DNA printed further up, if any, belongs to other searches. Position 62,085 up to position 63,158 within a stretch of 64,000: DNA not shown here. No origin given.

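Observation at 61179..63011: Intact AbiE-like two-gene module with an unusually long wHTH partner and a palindromic operator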

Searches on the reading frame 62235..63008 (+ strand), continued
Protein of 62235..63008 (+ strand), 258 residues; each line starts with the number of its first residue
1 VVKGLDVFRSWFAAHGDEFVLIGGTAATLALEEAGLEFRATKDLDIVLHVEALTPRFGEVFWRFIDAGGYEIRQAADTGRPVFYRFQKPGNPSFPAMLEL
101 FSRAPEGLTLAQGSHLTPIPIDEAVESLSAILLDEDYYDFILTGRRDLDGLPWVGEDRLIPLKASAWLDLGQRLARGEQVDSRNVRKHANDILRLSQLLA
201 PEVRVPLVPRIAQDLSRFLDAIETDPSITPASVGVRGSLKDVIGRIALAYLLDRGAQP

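Call 80: get_annotated_region(hit=H92, flank=4000)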
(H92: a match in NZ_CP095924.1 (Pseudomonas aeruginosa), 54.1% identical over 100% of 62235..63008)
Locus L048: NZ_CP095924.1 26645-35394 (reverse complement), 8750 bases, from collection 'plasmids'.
description: Pseudomonas aeruginosa strain AR19438 plasmid unnamed, complete sequence
organism: Pseudomonas aeruginosa (NCBI taxid 287)
taxonomy: Bacteria; Pseudomonadota; Gammaproteobacteria; Pseudomonadales; Pseudomonadaceae; Pseudomonas; Pseudomonas aeruginosa
host: -; source: water sink surface; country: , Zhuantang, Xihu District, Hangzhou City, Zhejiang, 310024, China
typing (MOB-suite, as given by PLSDB): conjugative; replicon rep_cluster_398; relaxase MOBF; mating-pair formation MPF_F
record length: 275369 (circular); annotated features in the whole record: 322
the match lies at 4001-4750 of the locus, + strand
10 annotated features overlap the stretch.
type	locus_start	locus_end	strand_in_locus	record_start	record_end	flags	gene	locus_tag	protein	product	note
CDS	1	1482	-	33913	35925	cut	-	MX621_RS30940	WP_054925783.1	RNB domain-containing ribonuclease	-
CDS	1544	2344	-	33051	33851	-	-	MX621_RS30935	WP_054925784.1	phosphoadenosine phosphosulfate reductase family protein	-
CDS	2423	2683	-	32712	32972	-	-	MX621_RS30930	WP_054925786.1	hypothetical protein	-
CDS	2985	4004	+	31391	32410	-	-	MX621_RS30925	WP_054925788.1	hypothetical protein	-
CDS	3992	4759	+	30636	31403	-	-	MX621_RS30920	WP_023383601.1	hypothetical protein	-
CDS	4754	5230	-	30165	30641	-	-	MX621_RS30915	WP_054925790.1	hypothetical protein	-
CDS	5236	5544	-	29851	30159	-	-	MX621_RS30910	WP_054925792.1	hypothetical protein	-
CDS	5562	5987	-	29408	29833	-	-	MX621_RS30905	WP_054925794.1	hypothetical protein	-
CDS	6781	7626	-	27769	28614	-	-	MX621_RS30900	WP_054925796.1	hypothetical protein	-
CDS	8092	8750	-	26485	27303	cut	-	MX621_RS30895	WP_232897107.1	phage tail protein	-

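Call 83: search_protein_families(library=pfam, proteins=[L044:1519-2517:+, L045:1434-2480:+, L046:1356-2486:+, L047:1482-2501:+, L048:2985-4001:+, L044:2501-3253:+, L045:2501-3277:+, L046:2495-3289:+, L047:2492-3256:+, L048:3992-4756:+], max_evalue=0.1)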
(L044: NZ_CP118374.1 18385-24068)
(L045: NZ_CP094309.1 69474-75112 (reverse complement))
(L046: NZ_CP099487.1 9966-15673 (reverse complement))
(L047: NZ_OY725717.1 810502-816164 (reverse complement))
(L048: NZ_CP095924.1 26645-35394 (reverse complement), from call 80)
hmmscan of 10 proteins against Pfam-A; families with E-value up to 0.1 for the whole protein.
L044:1519-2517:+ (333 aa): 0 families

L045:1434-2480:+ (349 aa): 2 families
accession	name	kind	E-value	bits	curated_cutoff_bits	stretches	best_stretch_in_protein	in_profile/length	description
PF17783.7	CvfB_WH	-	0.066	13.4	22.9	0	158-186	23-51/58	CvfB-like winged helix domain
PF22168.2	DIP2311-like_C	-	0.074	13.8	27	0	158-196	23-61/63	Transcriptional regulator DIP2311-like, C-terminal domain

L046:1356-2486:+ (377 aa): 0 families

L047:1482-2501:+ (340 aa): 0 families

L048:2985-4001:+ (339 aa): 0 families

L044:2501-3253:+ (251 aa): 3 families
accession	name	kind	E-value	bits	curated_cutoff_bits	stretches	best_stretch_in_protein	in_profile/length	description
PF08843.17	AbiEii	-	0.0016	18.9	22.5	1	14-193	10-170/238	Nucleotidyl transferase AbiEii toxin, Type IV TA system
PF19502.5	DUF6036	-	0.0037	17.5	23.6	1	18-58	21-57/164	Nucleotidyltransferase of unknown function (DUF6036)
PF14091.12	DUF4269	-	0.049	14.4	28.9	1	39-106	29-92/151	Domain of unknown function (DUF4269)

L045:2501-3277:+ (259 aa): 0 families

L046:2495-3289:+ (265 aa): 1 family
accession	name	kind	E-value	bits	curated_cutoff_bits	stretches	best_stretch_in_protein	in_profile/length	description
PF00585.24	Thr_dehydrat_C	-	0.036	14.3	27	0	45-102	14-72/91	C-terminal regulatory domain of Threonine dehydratase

L047:2492-3256:+ (255 aa): 1 family
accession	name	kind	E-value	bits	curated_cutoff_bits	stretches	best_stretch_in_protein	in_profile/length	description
PF19908.4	DUF6381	-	0.036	14.3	26.6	1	213-245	11-39/62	Family of unknown function (DUF6381)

L048:3992-4756:+ (255 aa): 1 family
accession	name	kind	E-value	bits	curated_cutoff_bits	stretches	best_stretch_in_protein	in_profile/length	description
PF08843.17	AbiEii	-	0.086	13.2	22.5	0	16-124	10-127/238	Nucleotidyl transferase AbiEii toxin, Type IV TA system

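Call 98: find_encoding_contigs(protein=P0131, flank=4000, max_places=4)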
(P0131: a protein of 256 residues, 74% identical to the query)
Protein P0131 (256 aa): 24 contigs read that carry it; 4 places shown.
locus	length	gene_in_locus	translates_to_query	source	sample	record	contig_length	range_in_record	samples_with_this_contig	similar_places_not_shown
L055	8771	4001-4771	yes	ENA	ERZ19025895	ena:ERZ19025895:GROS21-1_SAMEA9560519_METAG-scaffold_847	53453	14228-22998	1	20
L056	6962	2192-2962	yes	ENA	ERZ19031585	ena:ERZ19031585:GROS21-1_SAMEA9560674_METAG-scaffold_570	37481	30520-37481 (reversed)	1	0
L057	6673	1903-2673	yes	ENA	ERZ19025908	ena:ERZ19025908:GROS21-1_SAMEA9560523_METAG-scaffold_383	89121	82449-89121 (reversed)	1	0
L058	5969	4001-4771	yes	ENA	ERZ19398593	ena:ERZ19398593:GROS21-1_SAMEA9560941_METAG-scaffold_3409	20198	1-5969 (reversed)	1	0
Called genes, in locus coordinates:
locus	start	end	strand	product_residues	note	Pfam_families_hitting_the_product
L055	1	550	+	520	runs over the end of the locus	PF00117:GATase, PF07722:Peptidase_C26, PF02540:NAD_synthase, PF03054:tRNA_Me_trans (faint), PF00958:GMP_synt_C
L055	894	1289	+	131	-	PF06296:RelE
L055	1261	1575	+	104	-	PF01381:HTH_3, PF13560:HTH_31 (weak)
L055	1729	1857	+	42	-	-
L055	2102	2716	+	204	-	PF13338:AbiEi_4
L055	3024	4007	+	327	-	-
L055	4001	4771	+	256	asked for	-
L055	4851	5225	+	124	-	PF00126:HTH_1 (weak)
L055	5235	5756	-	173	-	-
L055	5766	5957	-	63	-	PF01980:TrmO_N (weak)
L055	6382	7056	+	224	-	PF03544:TonB_C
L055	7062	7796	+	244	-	PF01618:MotA_ExbB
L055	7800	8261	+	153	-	PF02472:ExbD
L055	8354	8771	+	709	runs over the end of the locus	PF07715:Plug, PF00593:TonB_dep_Rec_b-barrel, PF14905:OMP_b-brl_3 (faint)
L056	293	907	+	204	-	PF13338:AbiEi_4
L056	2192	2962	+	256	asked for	-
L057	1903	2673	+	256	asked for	-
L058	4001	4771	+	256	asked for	-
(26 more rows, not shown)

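Call 99: find_encoding_contigs(protein=P0213, flank=4000, max_places=2)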
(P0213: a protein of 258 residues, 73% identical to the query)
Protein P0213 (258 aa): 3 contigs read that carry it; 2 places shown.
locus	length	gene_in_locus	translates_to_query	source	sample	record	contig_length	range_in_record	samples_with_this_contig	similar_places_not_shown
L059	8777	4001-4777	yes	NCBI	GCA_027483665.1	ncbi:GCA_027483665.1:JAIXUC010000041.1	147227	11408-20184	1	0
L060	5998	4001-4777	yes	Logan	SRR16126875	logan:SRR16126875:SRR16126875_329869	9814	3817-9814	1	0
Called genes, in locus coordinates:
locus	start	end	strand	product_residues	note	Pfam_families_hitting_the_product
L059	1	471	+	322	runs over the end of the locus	PF13609:Porin_4, PF00267:Porin_1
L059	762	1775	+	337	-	PF13609:Porin_4, PF00267:Porin_1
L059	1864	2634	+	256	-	PF11249:DUF3047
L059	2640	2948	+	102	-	PF01381:HTH_3 (weak)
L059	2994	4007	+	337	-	-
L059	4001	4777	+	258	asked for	-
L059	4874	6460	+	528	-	PF00496:SBP_bac_5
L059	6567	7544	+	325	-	PF19300:BPD_transp_1_N, PF00528:BPD_transp_1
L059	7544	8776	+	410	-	PF01546:Peptidase_M20, PF07687:M20_dimer (faint)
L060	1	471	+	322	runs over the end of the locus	PF13609:Porin_4, PF00267:Porin_1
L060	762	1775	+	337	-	PF13609:Porin_4, PF00267:Porin_1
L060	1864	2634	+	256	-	PF11249:DUF3047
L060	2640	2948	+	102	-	PF01381:HTH_3 (weak)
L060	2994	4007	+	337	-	-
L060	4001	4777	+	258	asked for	-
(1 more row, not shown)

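Call 100: find_encoding_contigs(protein=P0227, flank=4000, max_places=2)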
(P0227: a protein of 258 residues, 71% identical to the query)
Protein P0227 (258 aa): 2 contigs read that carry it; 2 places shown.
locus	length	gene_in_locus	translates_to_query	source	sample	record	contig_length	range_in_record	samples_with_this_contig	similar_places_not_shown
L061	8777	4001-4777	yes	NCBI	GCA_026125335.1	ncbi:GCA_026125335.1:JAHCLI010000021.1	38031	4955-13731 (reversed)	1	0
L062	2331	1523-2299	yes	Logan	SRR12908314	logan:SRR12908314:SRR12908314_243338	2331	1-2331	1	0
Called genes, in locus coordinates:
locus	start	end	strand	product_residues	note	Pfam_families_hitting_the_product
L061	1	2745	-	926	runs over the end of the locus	PF07517:SecA_DEAD, PF01043:SecA_PP_bind, PF21090:P-loop_SecA, PF07516:SecA_SW, PF02810:SEC-C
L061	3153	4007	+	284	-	-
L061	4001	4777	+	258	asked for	-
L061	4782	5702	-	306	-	PF01551:Peptidase_M23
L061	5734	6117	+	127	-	PF05258:DciA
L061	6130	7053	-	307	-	PF03331:LpxC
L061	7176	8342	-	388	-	PF00091:Tubulin, PF12327:FtsZ_C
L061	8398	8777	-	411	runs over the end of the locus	PF14450:FtsA, PF02491:SHS2_FTSA, PF06723:MreB_Mbl, PF11104:PilM_2 (faint), PF06277:EutA (weak), PF14450:FtsA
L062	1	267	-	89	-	?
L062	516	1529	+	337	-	-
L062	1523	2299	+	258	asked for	-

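Call 101: find_encoding_contigs(protein=P0239, flank=4000, max_places=2)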
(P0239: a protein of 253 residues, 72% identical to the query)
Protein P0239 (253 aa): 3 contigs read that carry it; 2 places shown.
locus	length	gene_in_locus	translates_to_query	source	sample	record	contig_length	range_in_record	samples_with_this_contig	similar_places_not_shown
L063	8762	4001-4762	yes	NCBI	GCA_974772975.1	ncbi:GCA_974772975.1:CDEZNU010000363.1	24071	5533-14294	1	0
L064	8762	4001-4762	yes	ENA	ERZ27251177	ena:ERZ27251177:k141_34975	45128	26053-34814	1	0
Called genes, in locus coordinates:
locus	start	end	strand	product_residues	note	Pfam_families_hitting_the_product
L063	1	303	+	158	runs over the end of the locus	PF00027:cNMP_binding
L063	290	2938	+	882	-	PF02985:HEAT (faint), PF03130:HEAT_PBS (faint), PF13646:HEAT_2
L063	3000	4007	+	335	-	-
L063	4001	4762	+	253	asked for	-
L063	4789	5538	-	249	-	PF00300:His_Phos_1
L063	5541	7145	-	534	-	PF01293:PEPCK_ATP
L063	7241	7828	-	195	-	PF01914:MarC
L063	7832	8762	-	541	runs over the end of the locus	-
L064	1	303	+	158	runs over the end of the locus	PF00027:cNMP_binding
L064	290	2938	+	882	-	PF02985:HEAT (faint), PF03130:HEAT_PBS (faint), PF13646:HEAT_2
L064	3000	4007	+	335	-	-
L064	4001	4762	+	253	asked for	-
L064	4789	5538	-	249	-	PF00300:His_Phos_1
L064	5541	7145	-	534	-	PF01293:PEPCK_ATP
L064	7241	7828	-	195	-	PF01914:MarC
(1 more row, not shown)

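Call 104: search_protein_families(library=phrogs, proteins=[window:62235-63008:+], max_evalue=0.1)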
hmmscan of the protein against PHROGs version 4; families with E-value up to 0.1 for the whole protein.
window:62235-63008:+ (258 aa): 0 families
